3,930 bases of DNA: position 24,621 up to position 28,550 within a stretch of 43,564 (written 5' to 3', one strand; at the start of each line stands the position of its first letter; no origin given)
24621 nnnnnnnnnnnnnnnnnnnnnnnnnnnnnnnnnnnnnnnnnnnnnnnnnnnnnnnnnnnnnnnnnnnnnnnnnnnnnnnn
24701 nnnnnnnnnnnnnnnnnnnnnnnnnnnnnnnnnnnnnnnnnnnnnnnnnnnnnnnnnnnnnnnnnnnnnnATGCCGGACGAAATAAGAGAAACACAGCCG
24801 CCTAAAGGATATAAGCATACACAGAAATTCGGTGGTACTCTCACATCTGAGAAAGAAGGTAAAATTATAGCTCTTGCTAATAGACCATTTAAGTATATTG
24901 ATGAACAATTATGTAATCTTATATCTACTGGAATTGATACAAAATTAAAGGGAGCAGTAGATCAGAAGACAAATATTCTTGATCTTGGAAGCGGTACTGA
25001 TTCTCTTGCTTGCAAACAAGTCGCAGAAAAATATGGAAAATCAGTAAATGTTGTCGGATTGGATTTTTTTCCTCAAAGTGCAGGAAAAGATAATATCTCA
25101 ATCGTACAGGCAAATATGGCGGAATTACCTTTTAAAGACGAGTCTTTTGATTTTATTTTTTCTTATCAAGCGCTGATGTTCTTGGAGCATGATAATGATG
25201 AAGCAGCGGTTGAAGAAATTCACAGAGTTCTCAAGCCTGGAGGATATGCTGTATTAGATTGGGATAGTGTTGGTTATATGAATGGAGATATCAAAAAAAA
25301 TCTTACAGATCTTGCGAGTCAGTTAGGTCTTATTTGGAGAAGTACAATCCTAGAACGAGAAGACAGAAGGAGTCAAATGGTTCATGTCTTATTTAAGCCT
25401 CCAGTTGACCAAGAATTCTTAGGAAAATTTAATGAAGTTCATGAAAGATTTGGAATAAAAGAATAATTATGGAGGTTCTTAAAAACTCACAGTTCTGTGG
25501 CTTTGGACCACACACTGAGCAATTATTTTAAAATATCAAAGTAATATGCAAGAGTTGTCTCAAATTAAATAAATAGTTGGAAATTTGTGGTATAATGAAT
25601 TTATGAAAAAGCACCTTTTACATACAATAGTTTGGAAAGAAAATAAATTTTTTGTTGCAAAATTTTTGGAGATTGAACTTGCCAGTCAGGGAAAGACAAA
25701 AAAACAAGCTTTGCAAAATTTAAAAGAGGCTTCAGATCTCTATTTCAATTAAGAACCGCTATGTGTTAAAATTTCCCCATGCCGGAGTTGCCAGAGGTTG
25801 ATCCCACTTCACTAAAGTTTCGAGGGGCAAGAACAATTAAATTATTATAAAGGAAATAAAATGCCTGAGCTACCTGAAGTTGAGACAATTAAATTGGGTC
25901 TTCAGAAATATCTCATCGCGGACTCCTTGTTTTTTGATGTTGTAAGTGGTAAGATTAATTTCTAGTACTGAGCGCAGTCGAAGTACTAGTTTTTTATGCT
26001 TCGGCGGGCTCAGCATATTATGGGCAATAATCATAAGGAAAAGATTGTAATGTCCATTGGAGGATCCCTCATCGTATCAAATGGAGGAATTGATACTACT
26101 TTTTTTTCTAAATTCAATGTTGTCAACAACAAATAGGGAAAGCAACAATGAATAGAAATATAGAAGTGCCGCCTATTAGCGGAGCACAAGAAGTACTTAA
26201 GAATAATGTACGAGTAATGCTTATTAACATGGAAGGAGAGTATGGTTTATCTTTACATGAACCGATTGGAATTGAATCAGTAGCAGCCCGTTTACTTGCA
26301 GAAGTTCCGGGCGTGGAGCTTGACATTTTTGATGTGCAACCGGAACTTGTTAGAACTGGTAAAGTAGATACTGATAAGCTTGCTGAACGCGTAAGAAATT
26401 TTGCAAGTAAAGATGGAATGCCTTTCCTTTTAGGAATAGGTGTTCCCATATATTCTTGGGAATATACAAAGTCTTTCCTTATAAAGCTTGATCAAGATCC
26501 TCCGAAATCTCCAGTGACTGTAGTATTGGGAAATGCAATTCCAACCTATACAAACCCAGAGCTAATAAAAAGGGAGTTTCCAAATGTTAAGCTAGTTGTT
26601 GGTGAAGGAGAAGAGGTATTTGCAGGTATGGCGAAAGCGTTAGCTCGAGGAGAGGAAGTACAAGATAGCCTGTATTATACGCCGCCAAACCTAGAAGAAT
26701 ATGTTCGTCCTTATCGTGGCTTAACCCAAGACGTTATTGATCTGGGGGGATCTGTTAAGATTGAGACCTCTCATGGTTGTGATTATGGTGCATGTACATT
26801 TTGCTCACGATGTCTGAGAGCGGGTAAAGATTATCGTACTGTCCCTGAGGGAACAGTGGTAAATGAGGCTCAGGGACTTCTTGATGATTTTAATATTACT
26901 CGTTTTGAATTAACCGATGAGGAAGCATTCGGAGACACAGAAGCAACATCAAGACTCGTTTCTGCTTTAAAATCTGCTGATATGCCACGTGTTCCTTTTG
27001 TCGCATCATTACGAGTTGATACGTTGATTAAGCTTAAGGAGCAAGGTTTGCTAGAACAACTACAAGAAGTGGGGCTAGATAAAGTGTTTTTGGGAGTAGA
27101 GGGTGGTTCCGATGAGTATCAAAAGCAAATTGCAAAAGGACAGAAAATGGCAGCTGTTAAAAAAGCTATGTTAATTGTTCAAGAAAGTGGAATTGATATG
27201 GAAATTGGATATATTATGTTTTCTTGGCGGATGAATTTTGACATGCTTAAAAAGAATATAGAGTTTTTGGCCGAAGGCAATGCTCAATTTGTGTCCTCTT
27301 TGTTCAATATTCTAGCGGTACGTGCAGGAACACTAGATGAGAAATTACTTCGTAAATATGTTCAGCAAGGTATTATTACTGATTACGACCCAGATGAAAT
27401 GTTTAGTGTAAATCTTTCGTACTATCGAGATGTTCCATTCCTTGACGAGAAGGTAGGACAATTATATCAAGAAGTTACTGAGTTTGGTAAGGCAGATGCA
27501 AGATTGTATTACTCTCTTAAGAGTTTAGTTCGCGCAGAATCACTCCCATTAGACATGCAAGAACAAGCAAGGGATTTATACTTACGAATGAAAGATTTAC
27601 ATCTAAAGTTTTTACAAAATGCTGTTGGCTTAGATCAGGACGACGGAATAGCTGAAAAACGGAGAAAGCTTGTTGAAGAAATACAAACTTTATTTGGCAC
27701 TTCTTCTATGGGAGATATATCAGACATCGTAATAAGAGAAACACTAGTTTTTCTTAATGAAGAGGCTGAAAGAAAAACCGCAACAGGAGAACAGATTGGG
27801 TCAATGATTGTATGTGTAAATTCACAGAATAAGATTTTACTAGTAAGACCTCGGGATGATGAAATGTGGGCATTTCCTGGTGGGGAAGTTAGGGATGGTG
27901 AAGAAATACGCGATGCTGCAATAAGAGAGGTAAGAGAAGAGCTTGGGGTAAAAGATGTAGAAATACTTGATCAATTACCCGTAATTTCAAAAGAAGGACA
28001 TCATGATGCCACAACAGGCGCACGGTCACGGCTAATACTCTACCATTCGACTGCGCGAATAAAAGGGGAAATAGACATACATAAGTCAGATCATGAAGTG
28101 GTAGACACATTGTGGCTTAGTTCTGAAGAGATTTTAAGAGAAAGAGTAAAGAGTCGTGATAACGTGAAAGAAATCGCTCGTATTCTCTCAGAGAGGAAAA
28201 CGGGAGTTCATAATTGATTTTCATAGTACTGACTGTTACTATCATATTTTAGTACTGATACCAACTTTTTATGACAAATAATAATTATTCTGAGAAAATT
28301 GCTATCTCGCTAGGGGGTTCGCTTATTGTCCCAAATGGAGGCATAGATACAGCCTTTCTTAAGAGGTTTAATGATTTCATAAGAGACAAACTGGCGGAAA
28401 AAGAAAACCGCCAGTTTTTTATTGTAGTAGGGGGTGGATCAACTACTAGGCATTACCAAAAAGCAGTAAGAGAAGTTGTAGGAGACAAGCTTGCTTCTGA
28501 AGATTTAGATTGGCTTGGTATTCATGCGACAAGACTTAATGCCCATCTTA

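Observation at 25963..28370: One-gene cassette encoding a B12-type radical-SAM / Nudix hydrolase fusion, inserted at the start of pyrH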

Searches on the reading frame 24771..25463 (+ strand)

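Call 62: search_protein_families(library=ncbifam, proteins=[window:24771-25463:+], max_evalue=0.00001)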
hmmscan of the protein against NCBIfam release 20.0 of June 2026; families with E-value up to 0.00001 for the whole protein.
window:24771-25463:+ (231 aa): 20 families
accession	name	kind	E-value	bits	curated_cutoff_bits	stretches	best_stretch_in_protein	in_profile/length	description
NF045667.1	MTase_DVU1556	equivalog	5.1e-12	45.7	155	1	63-162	20-119/213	DVU_1556 family methyltransferase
NF040539.1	AST_met_ArsM_2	exception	2.3e-10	40.8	240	1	64-179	55-181/262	putative arsinothricin biosynthesis methyltransferase ArsM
NF052510.1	methyltran_MpqE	exception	3.9e-10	39.5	335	1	63-161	44-150/234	methyl-plastoquinone biosynthesis methyltransferase MpqE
TIGR01934.1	MenG_MenH_UbiE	subfamily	1.3e-09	37.7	158.35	1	49-161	17-140/223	ubiquinone/menaquinone biosynthesis methyltransferase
TIGR02072.1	BioC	equivalog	1.6e-09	37.9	184.95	1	59-162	31-132/244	malonyl-ACP O-methyltransferase BioC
NF041537.1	ArsM_AhpD_UU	exception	2.3e-09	36.5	510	1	61-163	72-182/345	arsenite methyltransferase/AhpD domain selenoprotein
NF008823.0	PRK11873.1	subfamily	6.4e-09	35.7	263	1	67-179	79-199/272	arsenite methyltransferase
NF001244.0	PRK00216.1-5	equivalog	7e-09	35.3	216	1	64-161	47-152/236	bifunctional demethylmenaquinone methyltransferase/2-methoxy-6-polyprenyl-1,4-benzoquinol methylase UbiE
NF041536.1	ArsM_DUF2284_UU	exception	7.7e-09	34.4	575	1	61-176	72-195/459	arsenite methyltransferase/DUF2284 domain selenoprotein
TIGR02752.1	MenG_heptapren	equivalog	2.7e-08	33.6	419.85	1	61-161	41-148/231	demethylmenaquinone methyltransferase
NF043040.1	corrin_prot_MT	hypoth_equivalog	3.1e-08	33.3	180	1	61-161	36-146/216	corrinoid protein-associated methyltransferase CpaM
NF001240.0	PRK00216.1-1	equivalog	5.3e-08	32.2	378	1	63-160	61-166/251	bifunctional demethylmenaquinone methyltransferase/2-methoxy-6-polyprenyl-1,4-benzoquinol methylase UbiE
NF047649.1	MTase_UXPK_star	exception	5.4e-08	32.2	460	1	61-162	73-181/283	methyltransferase/UXPK-star double selenoprotein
NF001243.0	PRK00216.1-4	equivalog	7.6e-08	32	235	1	62-161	44-150/237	demethylmenaquinone methyltransferase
NF001242.0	PRK00216.1-3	equivalog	1e-07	31.6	351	1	64-165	69-179/258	bifunctional demethylmenaquinone methyltransferase/2-methoxy-6-polyprenyl-1,4-benzoquinol methylase UbiE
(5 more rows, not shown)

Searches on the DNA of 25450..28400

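Call 58: search_rna_families(source=window, start=25450, end=28400, threshold=evalue, max_evalue=1)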
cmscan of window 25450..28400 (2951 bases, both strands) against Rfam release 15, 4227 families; matches with E-value up to 1: 1.
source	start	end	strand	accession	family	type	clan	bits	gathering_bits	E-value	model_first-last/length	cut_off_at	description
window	26400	26462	+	RF00668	mir-302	Gene; miRNA;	CL00096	22.6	55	0.4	1-68/68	no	mir-302 microRNA precursor family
